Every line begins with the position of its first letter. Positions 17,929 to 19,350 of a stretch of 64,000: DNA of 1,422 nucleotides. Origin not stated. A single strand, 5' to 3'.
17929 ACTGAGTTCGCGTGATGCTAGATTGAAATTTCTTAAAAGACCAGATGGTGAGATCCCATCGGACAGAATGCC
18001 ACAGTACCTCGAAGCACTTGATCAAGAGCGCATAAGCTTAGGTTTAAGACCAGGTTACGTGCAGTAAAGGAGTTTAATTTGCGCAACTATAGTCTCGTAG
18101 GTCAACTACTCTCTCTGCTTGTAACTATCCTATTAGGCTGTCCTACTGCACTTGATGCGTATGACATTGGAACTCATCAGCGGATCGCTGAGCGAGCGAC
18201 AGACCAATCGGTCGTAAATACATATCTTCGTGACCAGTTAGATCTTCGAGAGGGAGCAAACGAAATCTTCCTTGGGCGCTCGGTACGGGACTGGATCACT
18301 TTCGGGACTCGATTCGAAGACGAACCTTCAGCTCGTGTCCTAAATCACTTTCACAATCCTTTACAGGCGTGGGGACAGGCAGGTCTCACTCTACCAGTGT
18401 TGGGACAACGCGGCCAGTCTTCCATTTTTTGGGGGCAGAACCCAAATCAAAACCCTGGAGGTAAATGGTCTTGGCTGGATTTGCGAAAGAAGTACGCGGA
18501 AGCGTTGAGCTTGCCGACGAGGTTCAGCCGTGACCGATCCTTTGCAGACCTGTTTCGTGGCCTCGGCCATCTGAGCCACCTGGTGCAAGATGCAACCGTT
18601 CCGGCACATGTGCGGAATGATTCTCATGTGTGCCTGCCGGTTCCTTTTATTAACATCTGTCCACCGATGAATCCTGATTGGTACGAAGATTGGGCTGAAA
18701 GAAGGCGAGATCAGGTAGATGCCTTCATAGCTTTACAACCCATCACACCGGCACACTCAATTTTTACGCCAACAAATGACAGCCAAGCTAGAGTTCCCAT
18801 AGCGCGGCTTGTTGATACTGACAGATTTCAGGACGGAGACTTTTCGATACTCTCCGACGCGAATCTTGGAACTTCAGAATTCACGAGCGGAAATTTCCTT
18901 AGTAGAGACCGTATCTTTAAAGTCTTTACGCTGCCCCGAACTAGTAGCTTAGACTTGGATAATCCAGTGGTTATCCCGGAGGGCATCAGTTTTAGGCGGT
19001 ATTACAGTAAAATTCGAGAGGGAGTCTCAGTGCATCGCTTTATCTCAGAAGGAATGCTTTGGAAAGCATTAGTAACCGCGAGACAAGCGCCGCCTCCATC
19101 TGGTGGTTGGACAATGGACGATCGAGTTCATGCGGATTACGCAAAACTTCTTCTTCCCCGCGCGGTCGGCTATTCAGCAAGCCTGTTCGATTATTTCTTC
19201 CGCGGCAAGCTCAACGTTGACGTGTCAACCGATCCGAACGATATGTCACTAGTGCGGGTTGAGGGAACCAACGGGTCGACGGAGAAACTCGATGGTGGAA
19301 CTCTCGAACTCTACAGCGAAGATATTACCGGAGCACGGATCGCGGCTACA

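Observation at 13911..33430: Two chained long direct repeats with an mgtC'|aroG' fusion junction bracket a secreted-protein operon and an 11-kb decayed filler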

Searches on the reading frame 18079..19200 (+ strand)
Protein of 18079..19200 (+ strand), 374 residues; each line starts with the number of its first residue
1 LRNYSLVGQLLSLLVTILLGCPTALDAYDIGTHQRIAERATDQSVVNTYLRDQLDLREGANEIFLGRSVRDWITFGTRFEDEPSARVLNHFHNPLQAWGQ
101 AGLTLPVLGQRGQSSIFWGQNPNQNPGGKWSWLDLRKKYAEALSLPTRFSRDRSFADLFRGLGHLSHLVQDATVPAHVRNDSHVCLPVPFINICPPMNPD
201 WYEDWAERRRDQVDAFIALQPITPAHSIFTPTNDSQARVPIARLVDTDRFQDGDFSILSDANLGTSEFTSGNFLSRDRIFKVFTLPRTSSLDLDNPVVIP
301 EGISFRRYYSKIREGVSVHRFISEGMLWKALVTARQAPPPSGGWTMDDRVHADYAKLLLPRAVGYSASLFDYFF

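Call 61: search_protein_families(library=pfam, proteins=[window:18079-19200:+], max_evalue=10)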
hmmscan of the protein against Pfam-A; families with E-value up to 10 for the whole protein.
window:18079-19200:+ (374 aa): 1 family
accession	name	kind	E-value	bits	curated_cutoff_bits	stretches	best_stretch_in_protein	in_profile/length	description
PF00882.24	Zn_dep_PLPC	-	0.22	11.9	26.8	1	96-196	51-99/167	Zinc dependent phospholipase C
